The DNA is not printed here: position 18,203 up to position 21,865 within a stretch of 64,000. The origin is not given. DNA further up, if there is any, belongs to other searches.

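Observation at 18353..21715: Stand-alone reverse transcriptase-nitrilase fusion (DRT1/UG1-like) in a Bacteroidota accessory block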

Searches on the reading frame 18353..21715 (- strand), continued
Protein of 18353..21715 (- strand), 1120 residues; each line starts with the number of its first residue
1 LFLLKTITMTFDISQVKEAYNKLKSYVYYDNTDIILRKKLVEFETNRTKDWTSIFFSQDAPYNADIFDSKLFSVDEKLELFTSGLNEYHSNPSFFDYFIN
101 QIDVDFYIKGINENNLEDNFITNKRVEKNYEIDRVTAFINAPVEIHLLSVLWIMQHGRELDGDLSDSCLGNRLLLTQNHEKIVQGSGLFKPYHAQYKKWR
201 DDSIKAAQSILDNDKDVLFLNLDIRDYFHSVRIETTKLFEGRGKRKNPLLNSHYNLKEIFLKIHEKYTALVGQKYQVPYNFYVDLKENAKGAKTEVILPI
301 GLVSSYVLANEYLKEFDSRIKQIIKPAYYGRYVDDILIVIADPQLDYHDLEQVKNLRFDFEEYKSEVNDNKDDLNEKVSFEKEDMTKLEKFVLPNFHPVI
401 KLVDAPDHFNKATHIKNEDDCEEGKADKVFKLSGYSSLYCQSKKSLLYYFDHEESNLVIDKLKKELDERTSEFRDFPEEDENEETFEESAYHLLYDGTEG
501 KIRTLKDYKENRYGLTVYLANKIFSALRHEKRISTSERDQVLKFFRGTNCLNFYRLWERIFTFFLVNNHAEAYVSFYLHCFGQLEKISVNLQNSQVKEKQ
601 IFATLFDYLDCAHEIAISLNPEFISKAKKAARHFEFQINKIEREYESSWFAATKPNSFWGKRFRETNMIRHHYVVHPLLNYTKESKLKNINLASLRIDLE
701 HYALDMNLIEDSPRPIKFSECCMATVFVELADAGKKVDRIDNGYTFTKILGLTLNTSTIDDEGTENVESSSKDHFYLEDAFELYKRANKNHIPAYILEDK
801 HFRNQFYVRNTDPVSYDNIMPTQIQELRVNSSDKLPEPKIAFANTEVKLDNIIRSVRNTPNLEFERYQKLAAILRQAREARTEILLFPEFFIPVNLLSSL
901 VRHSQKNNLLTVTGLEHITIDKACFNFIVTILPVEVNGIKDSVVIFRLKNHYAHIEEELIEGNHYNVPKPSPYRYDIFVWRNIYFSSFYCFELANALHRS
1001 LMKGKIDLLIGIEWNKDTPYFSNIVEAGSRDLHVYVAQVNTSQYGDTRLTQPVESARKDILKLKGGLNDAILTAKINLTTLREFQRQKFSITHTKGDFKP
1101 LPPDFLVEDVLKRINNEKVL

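Call 44: predict_structure(alignment_id=A1)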
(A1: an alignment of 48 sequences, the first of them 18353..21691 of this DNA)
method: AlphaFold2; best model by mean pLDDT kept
length: 1112 residues; sequences in the alignment: 48
mean_pLDDT: 80.6   pTM: 0.84
mean pLDDT of the five models: 80.6, 79.9, 78.8, 78.5, 73.1
residues with pLDDT >= 90: 354; 70-90: 525; 50-70: 168; < 50: 65
segments of 3 or more residues with pLDDT < 50: 405-416, 486-502, 757-759, 1033-1059
pLDDT, mean of each block of 10 residues (from residue 1): 87 92 86 89 62 65 85 93 91 93 67 63 86 95 94 90 89 81 84 86 86 87 91 73 85 96 91 87 89 93 92 86 90 74 62 85 74 82 81 84 50 49 87 77 72 62 51 58 51 37 61 81 78 84 88 92 94 90 79 91 92 88 88 74 73 87 89 88 87 92 92 96 85 86 76 50 80 95 87 92 77 86 85 80 89 86 85 89 91 91 94 91 92 94 85 92 90 92 71 82 68 54 64 44 38 43 74 82 69 76 90 88
secondary structure, 60 per line:
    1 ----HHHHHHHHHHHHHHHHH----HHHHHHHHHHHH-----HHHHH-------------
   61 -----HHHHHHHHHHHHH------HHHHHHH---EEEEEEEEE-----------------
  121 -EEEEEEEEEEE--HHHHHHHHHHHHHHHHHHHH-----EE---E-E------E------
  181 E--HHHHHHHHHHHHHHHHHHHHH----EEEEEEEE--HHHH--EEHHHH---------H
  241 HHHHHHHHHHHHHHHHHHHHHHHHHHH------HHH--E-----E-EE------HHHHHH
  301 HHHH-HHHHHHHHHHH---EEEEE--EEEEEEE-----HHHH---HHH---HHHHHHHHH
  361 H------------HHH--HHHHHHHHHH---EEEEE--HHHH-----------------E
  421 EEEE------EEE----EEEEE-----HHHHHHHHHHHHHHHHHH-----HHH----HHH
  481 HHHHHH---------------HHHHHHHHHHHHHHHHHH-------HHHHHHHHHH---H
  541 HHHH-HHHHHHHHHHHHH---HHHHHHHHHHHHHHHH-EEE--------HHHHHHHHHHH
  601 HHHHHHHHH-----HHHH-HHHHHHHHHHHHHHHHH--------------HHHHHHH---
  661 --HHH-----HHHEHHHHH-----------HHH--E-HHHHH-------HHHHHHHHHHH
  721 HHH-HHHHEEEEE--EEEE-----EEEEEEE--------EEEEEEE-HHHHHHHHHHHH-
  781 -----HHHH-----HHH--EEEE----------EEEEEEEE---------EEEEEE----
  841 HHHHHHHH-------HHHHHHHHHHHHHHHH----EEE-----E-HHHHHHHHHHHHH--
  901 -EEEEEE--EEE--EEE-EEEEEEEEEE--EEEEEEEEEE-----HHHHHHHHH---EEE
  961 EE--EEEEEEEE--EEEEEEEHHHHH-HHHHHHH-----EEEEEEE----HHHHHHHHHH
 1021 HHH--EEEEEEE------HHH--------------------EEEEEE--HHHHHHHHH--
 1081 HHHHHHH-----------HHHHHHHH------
elements in order (helices of 4 or more, strands of 3 or more residues): H5-21 H26-37 H43-47 H66-78 H85-91 E95-103 E122-132 H135-154 H184-204 E209-216 H219-222 H227-230 H240-267 H295-304 H306-316 E320-324 E327-333 H339-342 H352-361 H379-388 E392-396 H399-402 E420-424 E431-433 E438-442 H448-465 H478-486 H502-519 H527-536 H540-544 H546-558 H562-577 E579-581 H590-609 H615-618 H620-636 H651-657 H675-679 H698-702 H710-723 H725-728 E729-733 E736-739 E745-751 E760-766 H768-779 H786-789 E800-803 E814-821 E831-836 H841-848 H856-871 E876-878 H886-898 E902-907 E910-912 E915-917 E919-928 E931-940 H946-954 E958-962 E965-972 E975-981 H982-986 H988-994 E1000-1006 H1011-1023 E1026-1032 E1062-1067 H1070-1078 H1081-1087 H1099-1106

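Call 48: fold_search(model_id=the predicted structure, library=pdb)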
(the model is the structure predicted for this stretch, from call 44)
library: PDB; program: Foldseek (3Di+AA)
matches with E <= 10: 207; with E <= 0.001: 38
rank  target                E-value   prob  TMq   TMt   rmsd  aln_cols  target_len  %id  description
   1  5h8l_H                1.5e-06  1.00  0.16  0.55  10.1       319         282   12  Crystal structure of Medicago truncatula N-carbamoylputrescine amidohydrolase (MtCPA) C158S mutant in complex with put (released 2016-04-20)
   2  9wpn_A                2.2e-06  1.00  0.17  0.61   7.9       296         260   13  Crystal structure of the nitrilase superfamily protein CJ1056C from Campylobacter jejuni in space group P212121 (released 2025-10-08)
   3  5h8i_H                2.3e-06  1.00  0.16  0.54   8.6       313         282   15  Crystal structure of Medicago truncatula N-carbamoylputrescine amidohydrolase (MtCPA) in complex with N-(dihydroxymeth (released 2016-04-20)
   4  5h8j_I                2.6e-06  1.00  0.16  0.53   9.9       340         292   14  Crystal structure of Medicago truncatula N-carbamoylputrescine amidohydrolase (MtCPA) in complex with cadaverine (released 2016-04-20)
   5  6ypa_D                3.0e-06  1.00  0.17  0.63   6.7       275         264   10  The C146A variant of an amidase from Pyrococcus horikoshii with bound glutaramide (released 2020-06-03)
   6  9wpo_D                4.3e-06  1.00  0.16  0.61   7.9       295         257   12  Crystal structure of the nitrilase superfamily protein CJ1056C from Campylobacter jejuni in space group P21 (released 2025-10-08)
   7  9wpn_B                6.2e-06  1.00  0.16  0.60   8.1       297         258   13  Crystal structure of the nitrilase superfamily protein CJ1056C from Campylobacter jejuni in space group P212121 (released 2025-10-08)
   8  9wpo_C                6.5e-06  1.00  0.17  0.62   7.9       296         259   12  Crystal structure of the nitrilase superfamily protein CJ1056C from Campylobacter jejuni in space group P21 (released 2025-10-08)
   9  6ypa_B                8.1e-06  1.00  0.17  0.63   6.8       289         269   10  The C146A variant of an amidase from Pyrococcus horikoshii with bound glutaramide (released 2020-06-03)
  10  3hkx                  1.5e-05  1.00  0.16  0.59   8.0       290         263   12  Crystal structure analysis of an amidase from Nesterenkonia sp. (released 2009-06-09)
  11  1j31_A                2.3e-05  1.00  0.17  0.65   6.8       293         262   10  Crystal Structure of Hypothetical Protein PH0642 from Pyrococcus horikoshii (released 2004-03-09)
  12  6ypa_A                2.3e-05  1.00  0.17  0.64   6.9       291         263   11  The C146A variant of an amidase from Pyrococcus horikoshii with bound glutaramide (released 2020-06-03)
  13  2w1v_A                2.6e-05  1.00  0.17  0.61   7.3       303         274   13  Crystal structure of mouse nitrilase-2 at 1.4A resolution (released 2008-12-16)
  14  4izs                  2.6e-05  1.00  0.16  0.58   7.9       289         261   12  The C145A mutant of the amidase from Nesterenkonia sp. AN1 in complex with butyramide (released 2014-02-12)
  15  5g3o_D                3.4e-05  1.00  0.16  0.55   9.3       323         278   10  Bacillus cereus formamidase (BceAmiF) inhibited with urea. (released 2017-04-12)
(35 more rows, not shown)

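Call 63: search_dna_similar(query=window:18353-21691:-, collection=plasmids, mode=protein, max_rows=25)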
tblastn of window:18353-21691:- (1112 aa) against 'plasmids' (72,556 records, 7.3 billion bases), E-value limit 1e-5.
Records with a match: 5; places in all: 5; records where one place covers at least 80% of the query: 0.
Best place of each record, by identity: <60% 5.
By first word of the organism name: Sinorhizobium 3; Escherichia 2.
By predicted mobility (MOB-suite, as given by PLSDB): conjugative 3; non-mobilizable 2.
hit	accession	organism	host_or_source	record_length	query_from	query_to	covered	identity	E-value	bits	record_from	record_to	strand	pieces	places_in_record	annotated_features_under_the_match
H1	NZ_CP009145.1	Sinorhizobium meliloti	Medicago orbicularis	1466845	126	1097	43%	28.8%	1e-23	204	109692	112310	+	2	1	none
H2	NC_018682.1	Sinorhizobium meliloti Rm41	-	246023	126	1097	43%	28.8%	1e-23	204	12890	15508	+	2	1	hypothetical protein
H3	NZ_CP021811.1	Sinorhizobium meliloti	Medicago sativa,Single Cell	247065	126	1097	43%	28.8%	1e-23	204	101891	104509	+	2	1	hypothetical protein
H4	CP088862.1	Escherichia coli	Homo sapiens,blood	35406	134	1097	42%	28.8%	2e-23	215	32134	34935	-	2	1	hypothetical protein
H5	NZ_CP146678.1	Escherichia coli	Homo sapiens,cell culture,Colon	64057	134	1097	42%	28.8%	2e-23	215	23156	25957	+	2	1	hypothetical protein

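Call 65: get_annotated_region(hit=H5, flank=3000)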
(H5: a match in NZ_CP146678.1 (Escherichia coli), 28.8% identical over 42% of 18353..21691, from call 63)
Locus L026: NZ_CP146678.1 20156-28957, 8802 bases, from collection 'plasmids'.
description: Escherichia coli strain MS 69-1 plasmid unnamed3, complete sequence
organism: Escherichia coli (NCBI taxid 562)
taxonomy: Bacteria; Pseudomonadota; Gammaproteobacteria; Enterobacterales; Enterobacteriaceae; Escherichia; Escherichia coli
host: -; source: Homo sapiens,cell culture,Colon; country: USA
typing (MOB-suite, as given by PLSDB): non-mobilizable
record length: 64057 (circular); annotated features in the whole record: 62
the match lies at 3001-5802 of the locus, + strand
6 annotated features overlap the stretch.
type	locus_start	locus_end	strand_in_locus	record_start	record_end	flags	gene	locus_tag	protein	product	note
CDS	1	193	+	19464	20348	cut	-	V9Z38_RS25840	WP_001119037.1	LysR family transcriptional regulator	-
CDS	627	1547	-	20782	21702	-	-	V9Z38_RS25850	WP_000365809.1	nucleotidyl transferase AbiEii/AbiGii toxin family protein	-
CDS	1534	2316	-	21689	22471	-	-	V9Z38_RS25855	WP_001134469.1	type IV toxin-antitoxin system AbiEi family antitoxin domain-containing protein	-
CDS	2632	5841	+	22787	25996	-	-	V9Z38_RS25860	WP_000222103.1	hypothetical protein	-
CDS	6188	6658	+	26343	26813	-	-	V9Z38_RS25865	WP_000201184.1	hypothetical protein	-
CDS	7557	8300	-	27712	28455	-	-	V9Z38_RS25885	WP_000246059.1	AraC family transcriptional regulator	GO:0006355 - regulation of DNA-templated transcription [Evidence IEA]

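Call 68: search_protein_families(library=padloc, proteins=[L013:3740-6169:+, L013:6273-7967:+, L012:6257-6769:+, L016:13869-17474:+, L005:11371-13434:+, L008:5684-7756:-, L010:11833-12870:+, L015:192-1247:+, L014:7191-7955:+, L007:3773-4753:+], max_evalue=0.00001)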
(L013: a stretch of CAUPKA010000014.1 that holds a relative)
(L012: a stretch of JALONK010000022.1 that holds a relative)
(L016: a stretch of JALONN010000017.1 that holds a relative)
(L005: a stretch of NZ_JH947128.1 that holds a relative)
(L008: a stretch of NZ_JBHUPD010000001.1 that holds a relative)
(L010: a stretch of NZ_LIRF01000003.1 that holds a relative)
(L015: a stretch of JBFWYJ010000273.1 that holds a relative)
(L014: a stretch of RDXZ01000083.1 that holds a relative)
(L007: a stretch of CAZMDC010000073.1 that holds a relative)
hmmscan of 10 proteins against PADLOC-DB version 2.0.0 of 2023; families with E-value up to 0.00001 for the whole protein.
L013:3740-6169:+ (809 aa): 8 families
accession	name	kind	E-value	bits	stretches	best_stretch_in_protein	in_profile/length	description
PDLC03865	LmuB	-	3.7e-27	92.9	2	3-99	1-116/1007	-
PDLC03859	LmuB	-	7.6e-20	69.6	1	1-629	1-597/611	-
PDLC04135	mad3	-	2.5e-14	51.6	1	4-622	1-329/374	mads_3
PDLC04886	PDC-S06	-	2.7e-10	37.7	1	5-124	2-118/727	-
PDLC03861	LmuB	-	2.3e-09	33.8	0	5-93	210-295/1213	-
PDLC00271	PtuA1|PtuA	-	2.9e-08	31.7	1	4-221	2-222/421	AAA ATPase domain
PDLC03868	LmuB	-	3.7e-07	26.8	1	28-59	30-61/1035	-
PDLC04891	PDC-S06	-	4e-07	26.8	0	18-625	93-693/858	-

L013:6273-7967:+ (564 aa): 6 families
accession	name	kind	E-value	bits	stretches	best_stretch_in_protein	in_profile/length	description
PDLC04709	PDC-M55C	-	4.3e-48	162.3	2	13-129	18-135/554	-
PDLC04151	HEC-05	-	1.6e-32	111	2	12-124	28-158/600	-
PDLC04150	HEC-05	-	3.2e-18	63.9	1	13-105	11-115/583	-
PDLC04152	HEC-05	-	1.8e-14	51.2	1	23-62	19-62/566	-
PDLC04153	HEC-05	-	3e-10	36.9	1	16-123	13-133/621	-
PDLC04027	PD-T4-2_A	-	1e-06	26.1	0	13-54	41-83/363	-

L012:6257-6769:+ (170 aa): 4 families
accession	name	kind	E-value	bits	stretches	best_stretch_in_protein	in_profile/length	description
PDLC00433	ThsB1|ThsB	-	2e-67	224.3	1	4-169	2-163/164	TIR-like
PDLC04688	PDC-M50B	-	4.4e-59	197.3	1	4-168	2-160/162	-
PDLC00431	ThsB1|ThsB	-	3.3e-49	165.4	1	4-168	2-161/162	TIR-like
PDLC00418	ThsB1|ThsB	-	1.5e-09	35.9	1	1-102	1-104/155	TIR-like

L016:13869-17474:+ (1201 aa): 10 families
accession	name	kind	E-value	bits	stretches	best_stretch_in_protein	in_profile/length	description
PDLC02575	DrmA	-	5e-195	647.8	2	775-1199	393-829/837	DrmA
PDLC02571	DrmA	-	6.9e-153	508.8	4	776-1191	848-1275/1282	DrmA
PDLC02567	DrmA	-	1.5e-116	388.2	2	775-1197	1277-1721/1750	DrmA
PDLC02577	DrmA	-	4.5e-91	304.1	2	775-1197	230-675/697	DrmA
PDLC02568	DrmA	-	1.2e-65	220.4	2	776-1091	150-479/611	DrmA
PDLC02576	DrmA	-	2.8e-44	149.2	2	532-776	495-731/1235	DrmA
PDLC02574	DrmA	-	5.2e-37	125.3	1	986-1196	36-250/269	DrmA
PDLC02570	DrmA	-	7.2e-10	35.8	1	985-1053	580-648/851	DrmA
PDLC02569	DrmA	-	1.4e-09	34.4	1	974-1092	813-939/1095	DrmA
PDLC02573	DrmA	-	2.2e-07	27.3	0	980-1104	789-919/1018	DrmA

L005:11371-13434:+ (687 aa): 0 families

L008:5684-7756:- (690 aa): 11 families
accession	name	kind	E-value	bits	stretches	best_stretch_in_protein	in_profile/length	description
PDLC02385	pAgo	-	9.9e-187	620.7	1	20-690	1-674/674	-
PDLC02436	pAgo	-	1.1e-76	256.6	1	270-678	7-451/460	-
PDLC02381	pAgo_II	-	4.4e-51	172.1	1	223-690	158-617/617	Class II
PDLC02379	pAgo_II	-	3.5e-34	116.3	1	266-668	283-698/724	Class II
PDLC02428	PprPIWI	-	1.9e-26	91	1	261-671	286-651/666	-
PDLC02397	pAgo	-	3.1e-26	90.4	1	231-669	169-563/578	-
PDLC02388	pAgo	-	2.7e-14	50.4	1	275-667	337-697/716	-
PDLC02377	pAgo_I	-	3.4e-12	43.9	1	275-674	13-445/457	Class I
PDLC02380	pAgo_II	-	2.4e-09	34.1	1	383-477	443-538/737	Class II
PDLC02376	pAgo_I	-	9.8e-09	32.8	0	523-678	307-447/455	Class I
PDLC02378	pAgo_I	-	3.4e-08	30.7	1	471-680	297-487/493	Class I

L010:11833-12870:+ (345 aa): 0 families

L015:192-1247:+ (351 aa): 4 families
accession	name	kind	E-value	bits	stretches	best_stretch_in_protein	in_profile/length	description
PDLC04960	PDC-S21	-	3.8e-112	373.1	1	4-350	3-334/336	-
PDLC04961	PDC-S21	-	4.9e-67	224.6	1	3-350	11-328/336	-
PDLC04087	SIR2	-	1.2e-09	35.5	1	21-301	18-277/343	-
PDLC04093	SIR2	-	4.1e-07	27.3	1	9-160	12-171/395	-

L014:7191-7955:+ (254 aa): 0 families

L007:3773-4753:+ (326 aa): 1 family
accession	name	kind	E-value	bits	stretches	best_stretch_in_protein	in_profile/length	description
PDLC04999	PDC-S33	-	1.7e-32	111.2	1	1-235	88-342/349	-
